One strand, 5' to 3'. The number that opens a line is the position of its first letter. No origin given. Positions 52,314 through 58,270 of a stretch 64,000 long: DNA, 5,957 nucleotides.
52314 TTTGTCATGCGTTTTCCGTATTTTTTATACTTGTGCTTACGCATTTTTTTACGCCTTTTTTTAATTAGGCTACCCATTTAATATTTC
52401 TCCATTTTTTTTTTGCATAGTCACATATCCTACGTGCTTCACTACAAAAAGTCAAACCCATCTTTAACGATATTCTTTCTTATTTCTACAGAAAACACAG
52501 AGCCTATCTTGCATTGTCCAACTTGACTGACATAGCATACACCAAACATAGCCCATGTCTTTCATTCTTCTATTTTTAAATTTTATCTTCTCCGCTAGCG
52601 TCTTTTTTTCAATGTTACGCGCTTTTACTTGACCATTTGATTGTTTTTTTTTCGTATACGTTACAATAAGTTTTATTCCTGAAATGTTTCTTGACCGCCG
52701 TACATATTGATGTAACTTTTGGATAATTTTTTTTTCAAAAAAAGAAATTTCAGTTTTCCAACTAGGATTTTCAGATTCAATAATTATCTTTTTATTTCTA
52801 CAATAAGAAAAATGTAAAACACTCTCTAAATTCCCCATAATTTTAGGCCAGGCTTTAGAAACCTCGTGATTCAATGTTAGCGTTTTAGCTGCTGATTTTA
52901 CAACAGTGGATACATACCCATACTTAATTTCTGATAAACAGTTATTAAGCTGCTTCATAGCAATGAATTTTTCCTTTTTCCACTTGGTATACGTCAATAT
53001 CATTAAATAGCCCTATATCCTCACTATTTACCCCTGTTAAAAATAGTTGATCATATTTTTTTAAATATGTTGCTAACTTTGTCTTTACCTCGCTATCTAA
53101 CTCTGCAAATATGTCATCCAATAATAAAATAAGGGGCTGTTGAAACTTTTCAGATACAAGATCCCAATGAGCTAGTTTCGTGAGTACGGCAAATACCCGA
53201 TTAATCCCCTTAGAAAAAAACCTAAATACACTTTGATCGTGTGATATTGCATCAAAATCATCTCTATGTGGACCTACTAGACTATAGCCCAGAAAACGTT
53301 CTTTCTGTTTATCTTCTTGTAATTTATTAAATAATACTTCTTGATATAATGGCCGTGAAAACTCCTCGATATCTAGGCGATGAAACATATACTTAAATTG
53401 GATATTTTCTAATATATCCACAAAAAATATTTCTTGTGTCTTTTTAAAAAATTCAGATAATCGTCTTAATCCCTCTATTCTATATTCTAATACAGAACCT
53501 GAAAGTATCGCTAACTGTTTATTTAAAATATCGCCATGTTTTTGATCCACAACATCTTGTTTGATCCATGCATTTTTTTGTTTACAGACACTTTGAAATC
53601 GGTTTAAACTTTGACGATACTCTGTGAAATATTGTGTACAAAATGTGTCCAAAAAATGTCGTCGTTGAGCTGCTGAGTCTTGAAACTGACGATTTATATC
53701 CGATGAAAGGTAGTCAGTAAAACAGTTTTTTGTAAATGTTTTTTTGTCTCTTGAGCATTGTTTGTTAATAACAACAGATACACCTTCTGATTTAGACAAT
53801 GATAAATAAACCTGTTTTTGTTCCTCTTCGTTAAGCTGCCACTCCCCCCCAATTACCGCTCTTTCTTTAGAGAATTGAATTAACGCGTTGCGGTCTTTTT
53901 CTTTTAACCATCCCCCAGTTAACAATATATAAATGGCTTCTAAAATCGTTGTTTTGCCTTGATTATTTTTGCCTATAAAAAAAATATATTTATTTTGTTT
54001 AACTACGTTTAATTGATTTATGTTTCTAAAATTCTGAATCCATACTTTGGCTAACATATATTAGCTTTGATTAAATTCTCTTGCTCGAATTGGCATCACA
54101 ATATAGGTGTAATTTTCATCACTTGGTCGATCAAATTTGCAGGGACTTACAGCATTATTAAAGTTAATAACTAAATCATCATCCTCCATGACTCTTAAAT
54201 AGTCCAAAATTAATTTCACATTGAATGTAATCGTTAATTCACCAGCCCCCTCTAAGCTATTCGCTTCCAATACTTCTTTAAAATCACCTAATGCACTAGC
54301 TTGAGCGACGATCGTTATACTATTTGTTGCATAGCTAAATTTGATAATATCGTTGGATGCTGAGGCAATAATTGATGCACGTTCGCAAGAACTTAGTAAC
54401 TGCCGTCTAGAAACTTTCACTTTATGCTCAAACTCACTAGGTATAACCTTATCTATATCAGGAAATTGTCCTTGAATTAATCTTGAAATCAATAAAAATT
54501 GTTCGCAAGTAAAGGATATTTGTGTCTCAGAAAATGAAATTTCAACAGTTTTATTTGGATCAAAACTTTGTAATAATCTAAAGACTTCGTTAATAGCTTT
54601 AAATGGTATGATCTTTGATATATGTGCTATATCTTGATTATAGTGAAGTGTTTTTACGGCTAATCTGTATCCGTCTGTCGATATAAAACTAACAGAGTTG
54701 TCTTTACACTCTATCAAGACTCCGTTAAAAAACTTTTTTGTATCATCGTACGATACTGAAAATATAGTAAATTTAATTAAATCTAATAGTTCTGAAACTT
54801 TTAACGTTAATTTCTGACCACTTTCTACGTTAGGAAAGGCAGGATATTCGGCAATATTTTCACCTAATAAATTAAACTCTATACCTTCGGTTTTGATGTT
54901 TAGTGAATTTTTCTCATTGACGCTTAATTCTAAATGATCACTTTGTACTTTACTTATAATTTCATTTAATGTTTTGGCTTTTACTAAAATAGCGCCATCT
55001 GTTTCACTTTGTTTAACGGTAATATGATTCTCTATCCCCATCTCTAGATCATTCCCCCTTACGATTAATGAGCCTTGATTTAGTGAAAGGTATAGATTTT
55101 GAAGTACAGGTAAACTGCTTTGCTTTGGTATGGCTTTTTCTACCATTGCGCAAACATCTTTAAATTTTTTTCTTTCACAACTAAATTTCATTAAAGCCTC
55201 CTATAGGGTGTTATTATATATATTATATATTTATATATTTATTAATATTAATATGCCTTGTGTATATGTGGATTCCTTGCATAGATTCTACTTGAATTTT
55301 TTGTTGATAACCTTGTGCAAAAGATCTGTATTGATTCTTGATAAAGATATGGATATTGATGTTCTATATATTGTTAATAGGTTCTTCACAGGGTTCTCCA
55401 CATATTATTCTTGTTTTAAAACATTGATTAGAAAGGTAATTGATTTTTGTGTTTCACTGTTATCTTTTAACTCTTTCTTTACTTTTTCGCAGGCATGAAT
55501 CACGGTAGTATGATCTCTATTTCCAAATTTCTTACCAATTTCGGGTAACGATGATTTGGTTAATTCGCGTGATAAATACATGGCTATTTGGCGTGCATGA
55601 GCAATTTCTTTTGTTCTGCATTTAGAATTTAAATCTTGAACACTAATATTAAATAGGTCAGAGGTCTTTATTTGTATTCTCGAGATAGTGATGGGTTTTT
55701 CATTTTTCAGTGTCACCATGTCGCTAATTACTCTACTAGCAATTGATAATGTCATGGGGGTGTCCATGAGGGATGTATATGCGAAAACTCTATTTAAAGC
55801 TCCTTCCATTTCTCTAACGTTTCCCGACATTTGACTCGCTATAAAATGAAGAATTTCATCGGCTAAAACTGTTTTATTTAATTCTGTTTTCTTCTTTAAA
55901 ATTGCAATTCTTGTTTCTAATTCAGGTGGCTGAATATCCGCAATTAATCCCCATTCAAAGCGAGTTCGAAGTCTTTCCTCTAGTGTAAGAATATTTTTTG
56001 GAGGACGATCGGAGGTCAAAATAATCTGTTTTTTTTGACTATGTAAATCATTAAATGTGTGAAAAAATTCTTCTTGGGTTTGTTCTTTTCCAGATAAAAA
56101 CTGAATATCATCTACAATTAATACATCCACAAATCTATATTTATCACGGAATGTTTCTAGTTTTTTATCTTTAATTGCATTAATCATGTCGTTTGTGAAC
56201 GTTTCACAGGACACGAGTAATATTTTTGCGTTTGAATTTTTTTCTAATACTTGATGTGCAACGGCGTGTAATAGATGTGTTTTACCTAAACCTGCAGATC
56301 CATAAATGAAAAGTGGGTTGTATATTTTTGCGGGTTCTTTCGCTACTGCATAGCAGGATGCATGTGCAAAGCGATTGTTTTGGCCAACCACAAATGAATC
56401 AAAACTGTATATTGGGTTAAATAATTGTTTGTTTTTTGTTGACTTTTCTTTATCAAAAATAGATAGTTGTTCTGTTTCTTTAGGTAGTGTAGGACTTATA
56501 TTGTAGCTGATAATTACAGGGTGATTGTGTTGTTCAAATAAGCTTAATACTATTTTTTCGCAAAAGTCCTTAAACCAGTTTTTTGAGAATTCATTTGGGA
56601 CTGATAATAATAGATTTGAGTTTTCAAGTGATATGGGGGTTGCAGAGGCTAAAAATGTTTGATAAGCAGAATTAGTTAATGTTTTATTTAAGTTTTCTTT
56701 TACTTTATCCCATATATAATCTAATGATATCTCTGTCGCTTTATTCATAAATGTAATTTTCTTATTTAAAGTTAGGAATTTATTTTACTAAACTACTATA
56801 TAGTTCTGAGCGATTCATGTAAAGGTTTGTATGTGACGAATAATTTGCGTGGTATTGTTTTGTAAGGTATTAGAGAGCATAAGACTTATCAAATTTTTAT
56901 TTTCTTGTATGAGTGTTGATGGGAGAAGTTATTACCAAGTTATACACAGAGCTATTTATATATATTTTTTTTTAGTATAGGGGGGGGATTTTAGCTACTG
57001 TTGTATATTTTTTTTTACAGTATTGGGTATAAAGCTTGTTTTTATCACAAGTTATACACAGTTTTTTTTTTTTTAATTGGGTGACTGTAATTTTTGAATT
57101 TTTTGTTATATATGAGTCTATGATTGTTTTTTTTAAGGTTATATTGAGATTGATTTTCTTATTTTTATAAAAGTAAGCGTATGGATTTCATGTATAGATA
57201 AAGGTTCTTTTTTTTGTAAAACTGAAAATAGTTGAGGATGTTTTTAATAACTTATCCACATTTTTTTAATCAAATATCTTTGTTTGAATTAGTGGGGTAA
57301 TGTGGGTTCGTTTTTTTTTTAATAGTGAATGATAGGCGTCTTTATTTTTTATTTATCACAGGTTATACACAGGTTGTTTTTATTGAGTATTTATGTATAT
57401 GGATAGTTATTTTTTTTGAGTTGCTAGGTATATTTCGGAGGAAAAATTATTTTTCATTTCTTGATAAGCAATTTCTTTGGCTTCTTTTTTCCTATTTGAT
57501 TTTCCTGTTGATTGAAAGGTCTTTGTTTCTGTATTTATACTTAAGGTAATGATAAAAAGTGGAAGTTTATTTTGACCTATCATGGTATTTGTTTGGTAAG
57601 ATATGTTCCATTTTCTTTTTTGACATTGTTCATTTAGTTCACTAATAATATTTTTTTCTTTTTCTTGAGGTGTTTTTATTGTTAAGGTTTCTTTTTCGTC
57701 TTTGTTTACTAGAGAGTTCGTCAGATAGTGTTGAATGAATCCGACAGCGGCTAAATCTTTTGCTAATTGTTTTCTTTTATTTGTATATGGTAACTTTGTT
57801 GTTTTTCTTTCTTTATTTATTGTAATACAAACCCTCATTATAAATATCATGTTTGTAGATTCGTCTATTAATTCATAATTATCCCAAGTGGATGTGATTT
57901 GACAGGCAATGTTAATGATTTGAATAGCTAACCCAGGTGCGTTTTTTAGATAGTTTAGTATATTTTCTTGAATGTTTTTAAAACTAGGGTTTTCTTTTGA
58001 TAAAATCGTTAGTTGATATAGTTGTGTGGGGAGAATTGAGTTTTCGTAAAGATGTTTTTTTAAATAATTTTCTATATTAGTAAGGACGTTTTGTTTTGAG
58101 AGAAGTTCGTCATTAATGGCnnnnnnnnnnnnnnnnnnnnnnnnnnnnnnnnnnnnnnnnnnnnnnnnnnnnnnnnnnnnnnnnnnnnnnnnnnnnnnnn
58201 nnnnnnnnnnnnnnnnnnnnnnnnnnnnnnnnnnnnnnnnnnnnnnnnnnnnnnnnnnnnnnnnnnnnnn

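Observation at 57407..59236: RNase II/R-like protein with substituted catalytic aspartates and two C-terminal dsRBDs, abutting oriC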

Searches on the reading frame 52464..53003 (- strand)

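Call 14: search_protein_families(library=pfam, proteins=[window:52464-53003:-], max_evalue=0.01)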
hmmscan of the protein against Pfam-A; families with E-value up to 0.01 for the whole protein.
window:52464-53003:- (179 aa): 1 family
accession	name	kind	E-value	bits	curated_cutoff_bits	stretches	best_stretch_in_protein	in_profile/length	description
PF05258.17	DciA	-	7.9e-06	26.4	24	1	46-103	23-81/89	Dna[CI] antecedent, DciA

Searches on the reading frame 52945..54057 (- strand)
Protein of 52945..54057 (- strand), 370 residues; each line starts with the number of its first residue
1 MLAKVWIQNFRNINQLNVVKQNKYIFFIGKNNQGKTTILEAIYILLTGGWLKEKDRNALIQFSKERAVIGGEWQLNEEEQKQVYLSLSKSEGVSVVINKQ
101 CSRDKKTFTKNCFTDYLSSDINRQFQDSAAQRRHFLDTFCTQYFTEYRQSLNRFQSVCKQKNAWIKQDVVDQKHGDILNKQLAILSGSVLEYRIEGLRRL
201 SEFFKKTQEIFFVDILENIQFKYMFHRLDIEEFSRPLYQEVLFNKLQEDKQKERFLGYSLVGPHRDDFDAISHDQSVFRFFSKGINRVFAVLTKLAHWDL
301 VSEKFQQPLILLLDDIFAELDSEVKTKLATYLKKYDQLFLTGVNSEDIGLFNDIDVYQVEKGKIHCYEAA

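Call 14: search_protein_families(library=pfam, proteins=[window:52945-54057:-], max_evalue=0.01)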
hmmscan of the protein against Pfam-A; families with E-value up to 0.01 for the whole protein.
window:52945-54057:- (370 aa): 7 families
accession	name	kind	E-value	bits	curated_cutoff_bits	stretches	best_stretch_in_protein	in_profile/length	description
PF02463.25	SMC_N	-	3.3e-14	53.3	40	1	2-348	2-202/220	RecF/RecN/SMC N terminal domain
PF13175.12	AAA_15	-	1.5e-10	41.7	32.1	1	1-170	1-152/374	AAA ATPase domain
PF13476.12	AAA_23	-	1.2e-05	26.4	27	1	6-210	3-166/201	AAA domain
PF13304.12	AAA_21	-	4.1e-05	24.2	27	1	26-81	3-57/304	AAA domain, putative AbiEii toxin, Type IV TA system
PF13555.12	AAA_29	-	0.0016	18.6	27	1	10-48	12-48/61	P-loop containing region of AAA domain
PF16057.10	DUF4800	-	0.0032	17.1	28.8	1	100-163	125-187/254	Domain of unknown function (DUF4800)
PF11398.14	DUF2813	-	0.0057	16.5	21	0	2-47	3-47/372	Protein of unknown function (DUF2813)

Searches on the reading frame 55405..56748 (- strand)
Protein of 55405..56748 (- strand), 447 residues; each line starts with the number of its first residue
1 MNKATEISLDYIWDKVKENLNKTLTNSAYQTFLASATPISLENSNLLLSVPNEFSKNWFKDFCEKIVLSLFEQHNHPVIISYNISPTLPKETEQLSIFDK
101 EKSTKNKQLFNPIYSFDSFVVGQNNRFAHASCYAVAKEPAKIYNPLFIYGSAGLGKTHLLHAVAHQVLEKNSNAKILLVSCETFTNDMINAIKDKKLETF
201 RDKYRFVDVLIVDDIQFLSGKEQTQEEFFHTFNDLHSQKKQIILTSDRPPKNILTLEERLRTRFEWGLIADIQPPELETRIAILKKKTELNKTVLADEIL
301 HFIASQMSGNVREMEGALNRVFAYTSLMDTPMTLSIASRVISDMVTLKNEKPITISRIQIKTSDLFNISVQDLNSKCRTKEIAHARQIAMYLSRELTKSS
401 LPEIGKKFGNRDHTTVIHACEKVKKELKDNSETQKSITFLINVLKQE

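Call 51: find_homologous_proteins(query=window:55405-56748:-, max_evalue=1e-20)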
Query window:55405-56748:- (447 aa): 8000 proteins with E <= 1e-20 among 8000 candidates; the best 120 are listed.
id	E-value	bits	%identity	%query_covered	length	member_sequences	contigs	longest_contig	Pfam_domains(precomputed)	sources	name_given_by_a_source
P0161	2.8e-291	983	100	100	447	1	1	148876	PF13173.13,PF11638.14,PF01695.24,PF00308.25,PF08299.18,PF00004.36,PF13401.13,PF00580.28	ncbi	ncbi:MAG: chromosomal replication initiator protein DnaA [bacterium]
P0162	5.2e-213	726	72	100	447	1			PF13173.13,PF11638.14,PF01695.24,PF00308.25,PF08299.18,PF00004.36,PF13401.13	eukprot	eukprot:COSAG01_NODE_9_length_43729_cov_66.133463_40_plen_448_part_00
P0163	6.4e-211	719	73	100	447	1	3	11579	PF13173.13,PF11638.14,PF01695.24,PF00308.25,PF08299.18,PF00004.36,PF13401.13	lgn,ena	-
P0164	2.0e-205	701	72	100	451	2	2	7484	PF13173.13,PF11638.14,PF01695.24,PF00308.25,PF08299.18,PF00004.36,PF13401.13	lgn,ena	-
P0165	7.9e-171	587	63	97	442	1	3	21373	PF11638.14,PF01695.24,PF00308.25,PF08299.18,PF00004.36,PF13401.13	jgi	jgi:chromosomal replication initiator protein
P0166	9.3e-171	586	62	98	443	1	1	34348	PF11638.14,PF01695.24,PF00308.25,PF08299.18,PF00004.36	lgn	-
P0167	9.2e-169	580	61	98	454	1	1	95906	PF11638.14,PF01695.24,PF00308.25,PF08299.18,PF00004.36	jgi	-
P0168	3.5e-168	578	59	98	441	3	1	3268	PF11638.14,PF01695.24,PF00308.25,PF08299.18,PF00004.36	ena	-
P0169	1.5e-167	576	61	100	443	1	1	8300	PF11638.14,PF01695.24,PF00308.25,PF08299.18,PF00004.36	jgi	jgi:chromosomal replication initiator protein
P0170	8.6e-166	570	62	98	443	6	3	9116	PF11638.14,PF01695.24,PF00308.25,PF08299.18,PF00004.36,PF13401.13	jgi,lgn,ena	-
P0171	2.0e-165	569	61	98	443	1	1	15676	PF11638.14,PF01695.24,PF00308.25,PF08299.18,PF00004.36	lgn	-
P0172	2.1e-165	569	59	97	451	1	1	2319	PF11638.14,PF01695.24,PF00308.25,PF08299.18,PF00004.36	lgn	-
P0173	2.2e-165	569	59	100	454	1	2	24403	PF11638.14,PF01695.24,PF00308.25,PF08299.18,PF00004.36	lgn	-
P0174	2.8e-165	568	60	98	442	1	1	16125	PF11638.14,PF01695.24,PF00308.25,PF08299.18,PF00004.36,PF13401.13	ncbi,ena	-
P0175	3.9e-165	568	60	97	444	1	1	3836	PF11638.14,PF01695.24,PF00308.25,PF08299.18,PF00004.36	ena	-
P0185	5.1e-163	561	60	98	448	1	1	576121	PF11638.14,PF01695.24,PF00308.25,PF08299.18,PF00004.36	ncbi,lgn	ncbi:MAG: chromosomal replication initiator protein DnaA [Candidatus Margulisiibacteriota bacterium]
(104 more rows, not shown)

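Call 53: find_encoding_contigs(protein=P0185, flank=10000, max_places=2)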
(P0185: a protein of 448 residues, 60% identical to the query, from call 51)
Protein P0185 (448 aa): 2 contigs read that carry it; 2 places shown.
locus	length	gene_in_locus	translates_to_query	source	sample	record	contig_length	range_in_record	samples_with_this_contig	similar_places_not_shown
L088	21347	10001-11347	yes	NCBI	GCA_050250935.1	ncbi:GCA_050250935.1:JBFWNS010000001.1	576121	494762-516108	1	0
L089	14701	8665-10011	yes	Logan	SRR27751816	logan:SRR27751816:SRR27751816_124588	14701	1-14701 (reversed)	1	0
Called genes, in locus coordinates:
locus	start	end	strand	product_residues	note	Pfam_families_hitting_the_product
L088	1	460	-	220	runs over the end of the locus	PF01325:Fe_dep_repress, PF02742:Fe_dep_repr_C, PF04023:FeoA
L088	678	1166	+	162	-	-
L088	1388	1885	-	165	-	PF00186:DHFR_1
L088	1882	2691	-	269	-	PF00303:Thymidylat_synt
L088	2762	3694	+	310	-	PF07484:Collar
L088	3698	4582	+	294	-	PF07484:Collar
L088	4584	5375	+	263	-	PF07484:Collar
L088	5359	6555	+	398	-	PF05090:HTTM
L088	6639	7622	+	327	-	PF22777:VKGC_lumenal_dom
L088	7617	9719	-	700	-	PF00515:TPR_1 (faint), PF07719:TPR_2 (faint), PF12895:ANAPC3 (faint), PF13181:TPR_8 (faint), PF13424:TPR_12 (faint), PF09976:TPR_21 (faint), PF19489:SLT_4 (weak), PF01464:SLT, +5 more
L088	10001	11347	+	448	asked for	PF11638:DnaA_N, PF00308:Bac_DnaA, PF01695:IstB_IS21 (weak), PF00004:AAA (faint), PF08299:Bac_DnaA_C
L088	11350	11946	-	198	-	PF02223:Thymidylate_kin, PF13521:AAA_28 (weak)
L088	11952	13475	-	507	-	PF19568:Spore_III_AA, PF25516:PTPase, PF01424:R3H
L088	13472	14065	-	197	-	PF21176:RecR_HhH, PF01751:Toprim, PF13662:Toprim_4, PF21175:RecR_C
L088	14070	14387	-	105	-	PF02575:YbaB_DNA_bd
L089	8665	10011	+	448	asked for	PF11638:DnaA_N, PF00308:Bac_DnaA, PF01695:IstB_IS21 (weak), PF00004:AAA (faint), PF08299:Bac_DnaA_C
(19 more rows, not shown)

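Call 54: find_encoding_contigs(protein=P0166, flank=10000, max_places=2)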
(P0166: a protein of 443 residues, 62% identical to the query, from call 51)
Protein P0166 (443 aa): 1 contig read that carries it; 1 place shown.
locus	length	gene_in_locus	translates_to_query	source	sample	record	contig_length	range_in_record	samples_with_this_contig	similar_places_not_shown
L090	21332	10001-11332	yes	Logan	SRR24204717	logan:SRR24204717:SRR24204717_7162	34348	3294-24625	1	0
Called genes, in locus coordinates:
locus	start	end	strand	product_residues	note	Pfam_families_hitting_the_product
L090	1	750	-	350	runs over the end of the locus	PF03033:Glyco_transf_28, PF04101:Glyco_tran_28_C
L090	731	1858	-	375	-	PF01098:FTSW_RODA_SPOVE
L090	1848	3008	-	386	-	PF08245:Mur_ligase_M, PF02875:Mur_ligase_C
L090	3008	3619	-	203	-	PF00160:Pro_isomerase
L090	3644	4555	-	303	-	PF00953:Glycos_transf_4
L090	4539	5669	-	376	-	PF01225:Mur_ligase (faint), PF08245:Mur_ligase_M, PF02875:Mur_ligase_C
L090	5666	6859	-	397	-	PF08245:Mur_ligase_M, PF02875:Mur_ligase_C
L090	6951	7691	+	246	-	PF04542:Sigma70_r2, PF04539:Sigma70_r3 (weak), PF04545:Sigma70_r4, PF08281:Sigma70_r4_2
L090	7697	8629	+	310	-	PF22818:ApeI-like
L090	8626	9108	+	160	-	PF02075:RuvC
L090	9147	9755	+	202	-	PF01330:RuvA_N, PF14520:HHH_5, PF07499:RuvA_C (weak)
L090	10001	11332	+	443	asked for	PF11638:DnaA_N, PF00308:Bac_DnaA, PF01695:IstB_IS21, PF00004:AAA (faint), PF08299:Bac_DnaA_C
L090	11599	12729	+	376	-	PF00712:DNA_pol3_beta, PF02767:DNA_pol3_beta_2, PF02768:DNA_pol3_beta_3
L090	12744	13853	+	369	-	PF02463:SMC_N, PF13175:AAA_15 (weak)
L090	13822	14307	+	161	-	PF05258:DciA (weak)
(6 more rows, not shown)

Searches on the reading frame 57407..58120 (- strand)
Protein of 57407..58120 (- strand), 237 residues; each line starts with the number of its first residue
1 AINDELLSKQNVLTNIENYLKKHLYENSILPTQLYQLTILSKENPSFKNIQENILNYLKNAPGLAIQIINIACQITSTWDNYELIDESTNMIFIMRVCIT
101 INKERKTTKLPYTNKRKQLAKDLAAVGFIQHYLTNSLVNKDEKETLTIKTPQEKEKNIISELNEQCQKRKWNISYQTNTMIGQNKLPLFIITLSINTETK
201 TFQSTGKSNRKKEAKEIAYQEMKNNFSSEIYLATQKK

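Call 14: search_protein_families(library=pfam, proteins=[window:57407-58120:-], max_evalue=0.01)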
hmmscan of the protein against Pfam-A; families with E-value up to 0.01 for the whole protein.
window:57407-58120:- (237 aa): 2 families
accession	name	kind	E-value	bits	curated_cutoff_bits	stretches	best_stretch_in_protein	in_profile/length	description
PF00035.32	dsrm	-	6.6e-11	43.1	23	1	159-222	2-62/66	Double-stranded RNA binding motif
PF14709.13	DND1_DSRM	-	0.0056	17.4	25.7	0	161-219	6-72/80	double strand RNA binding domain from DEAD END PROTEIN 1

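Call 58: search_solved_structures(query=window:57410-58033:-, max_evalue=1, show_alignments=3)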
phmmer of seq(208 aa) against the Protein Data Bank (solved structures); distinct sequences matched with E-value up to 1: 3.
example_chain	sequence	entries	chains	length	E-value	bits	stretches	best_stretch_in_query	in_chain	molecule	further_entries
7w0a_B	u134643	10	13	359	0.00044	23.3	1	128-193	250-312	Loquacious, isoform D | Isoform PD of Protein Loquacious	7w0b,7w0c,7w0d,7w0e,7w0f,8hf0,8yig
8dfv_K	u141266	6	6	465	0.00068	22.7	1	128-193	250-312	Loquacious, isoform B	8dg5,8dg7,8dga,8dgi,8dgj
5npa_A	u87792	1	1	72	0.004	20.1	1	130-193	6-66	Loquacious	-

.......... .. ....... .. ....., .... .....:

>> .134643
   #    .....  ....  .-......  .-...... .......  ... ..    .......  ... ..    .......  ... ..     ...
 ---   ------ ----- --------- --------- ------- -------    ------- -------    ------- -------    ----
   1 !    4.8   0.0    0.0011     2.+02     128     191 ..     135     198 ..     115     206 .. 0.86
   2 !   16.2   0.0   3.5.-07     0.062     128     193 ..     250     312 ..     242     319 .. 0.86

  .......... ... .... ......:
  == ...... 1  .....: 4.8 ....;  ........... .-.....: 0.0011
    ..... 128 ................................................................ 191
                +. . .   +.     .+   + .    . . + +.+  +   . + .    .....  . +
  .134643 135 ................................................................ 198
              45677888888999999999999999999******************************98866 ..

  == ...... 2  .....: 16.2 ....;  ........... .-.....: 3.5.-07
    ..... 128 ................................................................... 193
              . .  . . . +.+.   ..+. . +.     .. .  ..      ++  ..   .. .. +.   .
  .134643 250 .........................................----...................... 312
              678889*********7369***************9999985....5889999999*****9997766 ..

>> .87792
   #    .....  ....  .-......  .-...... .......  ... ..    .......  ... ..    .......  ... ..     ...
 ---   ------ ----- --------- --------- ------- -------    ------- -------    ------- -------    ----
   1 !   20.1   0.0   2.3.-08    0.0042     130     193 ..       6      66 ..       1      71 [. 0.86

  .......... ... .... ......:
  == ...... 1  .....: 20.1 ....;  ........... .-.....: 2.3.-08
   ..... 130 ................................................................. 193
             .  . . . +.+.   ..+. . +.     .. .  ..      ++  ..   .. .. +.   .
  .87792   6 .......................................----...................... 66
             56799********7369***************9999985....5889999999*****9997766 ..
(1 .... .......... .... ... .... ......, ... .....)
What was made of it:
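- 57413..57655 (-): dsRBD2 (residues 524-604), canonical; 'RKKEAK' motif invariant in the subclade; the most conserved part of the protein. Alignment to Loquacious dsRBDs (call 58).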
